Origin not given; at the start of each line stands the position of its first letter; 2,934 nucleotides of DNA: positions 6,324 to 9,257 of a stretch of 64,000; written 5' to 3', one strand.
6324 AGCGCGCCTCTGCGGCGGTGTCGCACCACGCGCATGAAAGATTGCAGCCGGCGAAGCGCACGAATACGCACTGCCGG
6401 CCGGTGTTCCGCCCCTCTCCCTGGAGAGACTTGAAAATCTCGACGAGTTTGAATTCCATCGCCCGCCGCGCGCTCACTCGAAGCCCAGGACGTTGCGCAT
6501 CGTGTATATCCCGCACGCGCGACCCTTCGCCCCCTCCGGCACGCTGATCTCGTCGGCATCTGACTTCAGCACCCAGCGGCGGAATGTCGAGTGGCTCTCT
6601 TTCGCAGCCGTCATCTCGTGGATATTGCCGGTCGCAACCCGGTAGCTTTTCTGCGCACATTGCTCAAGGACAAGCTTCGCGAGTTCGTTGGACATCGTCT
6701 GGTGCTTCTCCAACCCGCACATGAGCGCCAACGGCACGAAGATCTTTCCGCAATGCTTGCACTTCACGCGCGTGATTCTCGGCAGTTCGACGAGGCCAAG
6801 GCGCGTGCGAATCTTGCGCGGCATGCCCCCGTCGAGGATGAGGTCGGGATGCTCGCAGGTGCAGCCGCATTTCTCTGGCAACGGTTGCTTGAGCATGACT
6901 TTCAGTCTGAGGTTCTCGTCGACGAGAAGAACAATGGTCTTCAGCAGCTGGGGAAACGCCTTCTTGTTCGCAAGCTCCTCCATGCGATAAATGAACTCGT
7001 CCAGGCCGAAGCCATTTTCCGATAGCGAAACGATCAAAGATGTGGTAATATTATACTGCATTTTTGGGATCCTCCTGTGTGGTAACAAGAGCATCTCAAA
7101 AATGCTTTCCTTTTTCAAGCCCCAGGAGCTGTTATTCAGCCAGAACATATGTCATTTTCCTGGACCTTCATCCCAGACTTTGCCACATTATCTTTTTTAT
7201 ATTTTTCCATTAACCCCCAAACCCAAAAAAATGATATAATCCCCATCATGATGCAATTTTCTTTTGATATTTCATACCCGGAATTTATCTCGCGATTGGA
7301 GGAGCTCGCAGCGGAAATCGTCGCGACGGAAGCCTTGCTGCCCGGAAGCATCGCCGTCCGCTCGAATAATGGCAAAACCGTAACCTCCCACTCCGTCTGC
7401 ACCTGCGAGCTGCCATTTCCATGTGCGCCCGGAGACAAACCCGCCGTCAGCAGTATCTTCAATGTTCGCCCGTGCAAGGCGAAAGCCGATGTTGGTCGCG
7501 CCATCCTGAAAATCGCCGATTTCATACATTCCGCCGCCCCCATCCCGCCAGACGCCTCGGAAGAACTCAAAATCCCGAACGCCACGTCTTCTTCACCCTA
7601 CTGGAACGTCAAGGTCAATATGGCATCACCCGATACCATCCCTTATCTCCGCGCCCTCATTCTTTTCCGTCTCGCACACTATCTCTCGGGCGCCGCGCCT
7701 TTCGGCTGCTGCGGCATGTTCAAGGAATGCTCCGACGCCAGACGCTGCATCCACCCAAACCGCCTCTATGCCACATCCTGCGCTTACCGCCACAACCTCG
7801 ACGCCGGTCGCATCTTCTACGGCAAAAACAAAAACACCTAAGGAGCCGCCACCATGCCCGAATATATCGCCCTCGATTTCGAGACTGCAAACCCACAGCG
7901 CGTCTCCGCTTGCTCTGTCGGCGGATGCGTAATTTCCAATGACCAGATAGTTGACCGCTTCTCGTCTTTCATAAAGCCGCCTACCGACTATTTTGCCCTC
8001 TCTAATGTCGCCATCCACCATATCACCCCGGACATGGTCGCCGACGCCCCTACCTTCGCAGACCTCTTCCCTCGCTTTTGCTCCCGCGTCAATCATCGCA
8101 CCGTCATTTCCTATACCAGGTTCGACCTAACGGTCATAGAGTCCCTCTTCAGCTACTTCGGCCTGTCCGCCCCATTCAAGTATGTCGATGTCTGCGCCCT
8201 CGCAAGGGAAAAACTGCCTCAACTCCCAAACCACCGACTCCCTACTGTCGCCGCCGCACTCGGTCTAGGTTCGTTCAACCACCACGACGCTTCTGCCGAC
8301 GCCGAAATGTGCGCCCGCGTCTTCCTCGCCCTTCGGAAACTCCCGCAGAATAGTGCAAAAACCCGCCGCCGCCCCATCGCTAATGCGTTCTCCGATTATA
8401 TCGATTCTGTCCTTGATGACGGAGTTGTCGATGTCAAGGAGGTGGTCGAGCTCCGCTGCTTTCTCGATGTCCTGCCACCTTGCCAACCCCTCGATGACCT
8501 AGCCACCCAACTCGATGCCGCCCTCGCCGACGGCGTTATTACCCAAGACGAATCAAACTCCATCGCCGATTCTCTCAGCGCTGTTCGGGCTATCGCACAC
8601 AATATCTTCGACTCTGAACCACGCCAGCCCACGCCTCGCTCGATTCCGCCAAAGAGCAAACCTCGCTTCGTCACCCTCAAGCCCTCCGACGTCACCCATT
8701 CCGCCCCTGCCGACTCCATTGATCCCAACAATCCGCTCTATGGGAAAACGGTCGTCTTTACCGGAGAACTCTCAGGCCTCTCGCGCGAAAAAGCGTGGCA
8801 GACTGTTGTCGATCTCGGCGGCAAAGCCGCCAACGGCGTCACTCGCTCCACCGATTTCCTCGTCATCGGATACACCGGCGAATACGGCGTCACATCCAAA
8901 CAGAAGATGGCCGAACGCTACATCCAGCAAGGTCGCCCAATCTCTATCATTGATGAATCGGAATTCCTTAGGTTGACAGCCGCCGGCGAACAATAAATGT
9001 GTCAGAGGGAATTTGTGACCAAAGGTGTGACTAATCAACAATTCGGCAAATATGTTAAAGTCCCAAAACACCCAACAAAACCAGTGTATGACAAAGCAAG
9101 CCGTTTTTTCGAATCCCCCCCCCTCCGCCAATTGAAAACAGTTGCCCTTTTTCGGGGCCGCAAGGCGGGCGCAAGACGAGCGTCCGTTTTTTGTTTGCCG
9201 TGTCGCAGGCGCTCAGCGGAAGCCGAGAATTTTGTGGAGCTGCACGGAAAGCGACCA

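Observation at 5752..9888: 781-bp near-perfect direct duplication starting in the tRNA-Ser T-loop, duplicating queE and bracketing a 2.6-kb foreign insert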

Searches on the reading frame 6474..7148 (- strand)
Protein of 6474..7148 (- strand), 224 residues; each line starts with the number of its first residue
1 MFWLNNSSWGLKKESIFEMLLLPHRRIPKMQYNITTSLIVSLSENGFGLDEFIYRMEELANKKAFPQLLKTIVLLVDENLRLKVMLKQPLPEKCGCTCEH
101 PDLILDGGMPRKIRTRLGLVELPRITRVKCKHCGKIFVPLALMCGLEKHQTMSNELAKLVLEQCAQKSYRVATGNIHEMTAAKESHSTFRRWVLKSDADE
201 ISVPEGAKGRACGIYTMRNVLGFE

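Call 6: search_protein_families(library=pfam, proteins=[window:6474-7148:-], max_evalue=0.01)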
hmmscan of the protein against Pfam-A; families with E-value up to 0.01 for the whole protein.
window:6474-7148:- (224 aa): 1 family
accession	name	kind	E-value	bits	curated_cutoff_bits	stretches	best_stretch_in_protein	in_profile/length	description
PF20020.4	DUF6431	-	0.00064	19.9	26.6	1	98-143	4-48/82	Domain of unknown function (DUF6431)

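Call 8: find_encoding_contigs(protein=window:6474-7061:-, flank=10000, max_places=10)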
Protein window:6474-7061:- (195 aa): no gene with exactly this product is on record in the collection.

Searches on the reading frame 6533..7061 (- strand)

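Call 19: find_homologous_proteins(query=window:6533-7061:-, max_evalue=0.001)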
Query window:6533-7061:- (176 aa): 20 proteins with E <= 0.001 among 87 candidates.
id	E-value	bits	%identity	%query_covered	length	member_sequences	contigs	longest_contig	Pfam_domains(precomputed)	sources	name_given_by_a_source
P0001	1.8e-107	375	95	100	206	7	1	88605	-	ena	-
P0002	7.6e-107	373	94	100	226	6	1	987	-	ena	-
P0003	5.1e-98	344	85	99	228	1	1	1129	-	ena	-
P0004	5.9e-98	344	92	96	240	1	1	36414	-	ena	-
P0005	7.0e-91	321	81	100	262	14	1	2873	-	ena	-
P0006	2.4e-87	309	79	99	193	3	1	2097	-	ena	-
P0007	5.3e-68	246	80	78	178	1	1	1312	-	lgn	-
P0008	8.4e-68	246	80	78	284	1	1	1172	PF00573.28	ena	-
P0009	9.0e-64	232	78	73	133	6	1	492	-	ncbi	-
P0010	4.9e-53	197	95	55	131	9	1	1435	-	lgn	-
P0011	8.3e-45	171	95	49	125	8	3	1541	-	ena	-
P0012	3.3e-44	169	90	50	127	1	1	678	-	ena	-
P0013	2.0e-30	124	82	40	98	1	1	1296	-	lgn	-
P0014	3.6e-29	120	95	34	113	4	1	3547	-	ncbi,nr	ncbi:MAG: hypothetical protein IKJ89_07315 [Kiritimatiellae bacterium]|nr:hypothetical protein [Kiri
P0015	1.6e-28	118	90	36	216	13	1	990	-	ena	-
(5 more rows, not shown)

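Call 21: find_encoding_contigs(protein=P0001, flank=10000, max_places=6)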
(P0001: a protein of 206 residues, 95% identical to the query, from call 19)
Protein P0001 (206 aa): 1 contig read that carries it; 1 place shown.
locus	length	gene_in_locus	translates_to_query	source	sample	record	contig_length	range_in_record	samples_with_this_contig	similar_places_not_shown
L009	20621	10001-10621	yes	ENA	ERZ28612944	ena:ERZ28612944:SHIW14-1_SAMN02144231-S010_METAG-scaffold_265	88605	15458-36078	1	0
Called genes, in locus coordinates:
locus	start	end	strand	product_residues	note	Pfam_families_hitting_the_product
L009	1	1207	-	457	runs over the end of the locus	PF02812:ELFV_dehydrog_N, PF00208:ELFV_dehydrog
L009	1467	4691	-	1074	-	PF13385:Laminin_G_3 (faint)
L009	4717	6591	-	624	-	PF04542:Sigma70_r2 (weak), PF04545:Sigma70_r4 (weak), PF08281:Sigma70_r4_2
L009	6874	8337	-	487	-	PF05598:DUF772, PF13751:DDE_Tnp_1_6 (faint), PF01609:DDE_Tnp_1 (faint)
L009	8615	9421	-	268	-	PF11185:DUF2971 (weak)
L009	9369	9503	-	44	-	-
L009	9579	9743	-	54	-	-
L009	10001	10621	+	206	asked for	-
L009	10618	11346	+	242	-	-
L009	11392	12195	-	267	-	PF13439:Glyco_transf_4, PF13579:Glyco_trans_4_4, PF13692:Glyco_trans_1_4 (weak), PF00534:Glycos_transf_1 (weak)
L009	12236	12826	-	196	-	-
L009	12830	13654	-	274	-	PF00535:Glycos_transf_2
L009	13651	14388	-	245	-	-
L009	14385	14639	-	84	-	PF02698:DUF218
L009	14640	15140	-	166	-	-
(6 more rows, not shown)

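Call 22: find_encoding_contigs(protein=P0004, flank=10000, max_places=6)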
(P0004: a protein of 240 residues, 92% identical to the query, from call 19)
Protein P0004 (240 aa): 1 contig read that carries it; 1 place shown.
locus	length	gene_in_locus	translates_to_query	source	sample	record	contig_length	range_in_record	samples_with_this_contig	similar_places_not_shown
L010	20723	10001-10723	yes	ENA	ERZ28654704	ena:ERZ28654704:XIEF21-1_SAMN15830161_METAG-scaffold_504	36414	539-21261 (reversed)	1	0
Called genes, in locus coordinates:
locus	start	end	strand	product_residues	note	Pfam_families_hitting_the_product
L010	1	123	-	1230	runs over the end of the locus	PF13289:SIR2_2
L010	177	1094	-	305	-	PF14338:Mrr_N, PF04471:Mrr_cat, PF22722:NA-iREase1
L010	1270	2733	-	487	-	-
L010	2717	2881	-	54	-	-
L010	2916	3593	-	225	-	PF14103:DUF4276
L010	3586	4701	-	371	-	PF02463:SMC_N, PF11398:DUF2813 (faint), PF13175:AAA_15 (weak), PF13476:AAA_23 (weak), PF13304:AAA_21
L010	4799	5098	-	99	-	-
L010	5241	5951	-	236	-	-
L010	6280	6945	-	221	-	PF01137:RTC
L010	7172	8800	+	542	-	PF06956:RtcR, PF00158:Sigma54_activat, PF14532:Sigma54_activ_2 (weak), PF07728:AAA_5 (weak), PF25601:AAA_lid_14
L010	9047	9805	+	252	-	PF03306:AAL_decarboxy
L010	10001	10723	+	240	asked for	-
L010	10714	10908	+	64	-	-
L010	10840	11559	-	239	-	-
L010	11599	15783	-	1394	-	PF00703:Glyco_hydro_2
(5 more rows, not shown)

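Call 24: search_protein_families(library=phrogs, proteins=[window:6533-7061:-], max_evalue=0.01)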
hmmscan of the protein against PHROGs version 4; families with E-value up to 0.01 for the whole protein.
window:6533-7061:- (176 aa): 2 families
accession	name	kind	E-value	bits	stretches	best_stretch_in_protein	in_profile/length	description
phrog_5749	-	integration and excision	0.00011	21.9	1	29-140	6-115/421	transposase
phrog_23879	-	unknown function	0.0016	19.9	1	62-130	10-78/101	-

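Call 26: search_protein_families(library=ncbifam, proteins=[window:6533-7061:-], max_evalue=0.01)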
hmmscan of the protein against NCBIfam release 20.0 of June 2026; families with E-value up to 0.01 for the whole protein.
window:6533-7061:- (176 aa): 4 families
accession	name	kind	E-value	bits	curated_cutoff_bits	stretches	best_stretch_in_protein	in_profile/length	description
NF041731.2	transpos_ISH6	equivalog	4.5e-36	124.5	240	1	7-173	2-163/414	ISH6 family transposase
NF033572.1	transpos_ISKra4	equivalog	1.4e-11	44.2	205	1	63-171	54-162/422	ISKra4 family transposase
NF033529.1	transpos_ISLre2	equivalog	0.00022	20.7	200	1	97-167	8-78/382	ISLre2 family transposase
NF033550.5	transpos_ISL3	equivalog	0.0047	16.1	180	1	95-165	46-113/370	ISL3 family transposase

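Call 37: list_cluster_members(proteins=[P0001, P0002, L002:8621-9208:-, L001:8-595:-])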
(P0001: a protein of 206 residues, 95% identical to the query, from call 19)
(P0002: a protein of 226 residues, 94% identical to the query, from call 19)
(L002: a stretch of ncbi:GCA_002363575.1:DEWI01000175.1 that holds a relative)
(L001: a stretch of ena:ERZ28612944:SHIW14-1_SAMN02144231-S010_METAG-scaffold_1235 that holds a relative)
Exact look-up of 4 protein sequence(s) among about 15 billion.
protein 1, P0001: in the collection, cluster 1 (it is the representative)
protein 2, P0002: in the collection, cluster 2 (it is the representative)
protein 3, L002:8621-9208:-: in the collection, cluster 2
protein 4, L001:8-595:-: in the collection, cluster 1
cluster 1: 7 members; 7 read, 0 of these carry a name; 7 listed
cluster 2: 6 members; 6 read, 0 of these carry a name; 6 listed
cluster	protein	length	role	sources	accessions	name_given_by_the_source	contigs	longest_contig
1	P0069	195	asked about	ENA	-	-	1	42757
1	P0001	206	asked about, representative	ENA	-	-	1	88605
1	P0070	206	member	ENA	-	-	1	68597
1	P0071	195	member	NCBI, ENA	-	-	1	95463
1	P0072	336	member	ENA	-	-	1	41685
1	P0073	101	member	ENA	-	-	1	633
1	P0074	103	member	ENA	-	-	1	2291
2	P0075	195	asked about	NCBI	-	-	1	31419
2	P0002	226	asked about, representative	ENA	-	-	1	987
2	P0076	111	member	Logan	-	-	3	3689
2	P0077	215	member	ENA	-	-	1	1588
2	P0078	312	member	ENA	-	-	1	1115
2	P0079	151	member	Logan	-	-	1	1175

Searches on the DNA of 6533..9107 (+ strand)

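Call 58: search_dna_similar(query=window:7193-9107:+, collection=phages, mode=distant)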
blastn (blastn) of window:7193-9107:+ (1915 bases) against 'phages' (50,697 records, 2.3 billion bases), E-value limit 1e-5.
No match.

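Call 59: search_dna_similar(query=window:6533-9107:+, collection=plasmids, mode=distant)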
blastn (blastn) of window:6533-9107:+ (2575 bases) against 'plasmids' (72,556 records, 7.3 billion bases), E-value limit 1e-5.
No match.
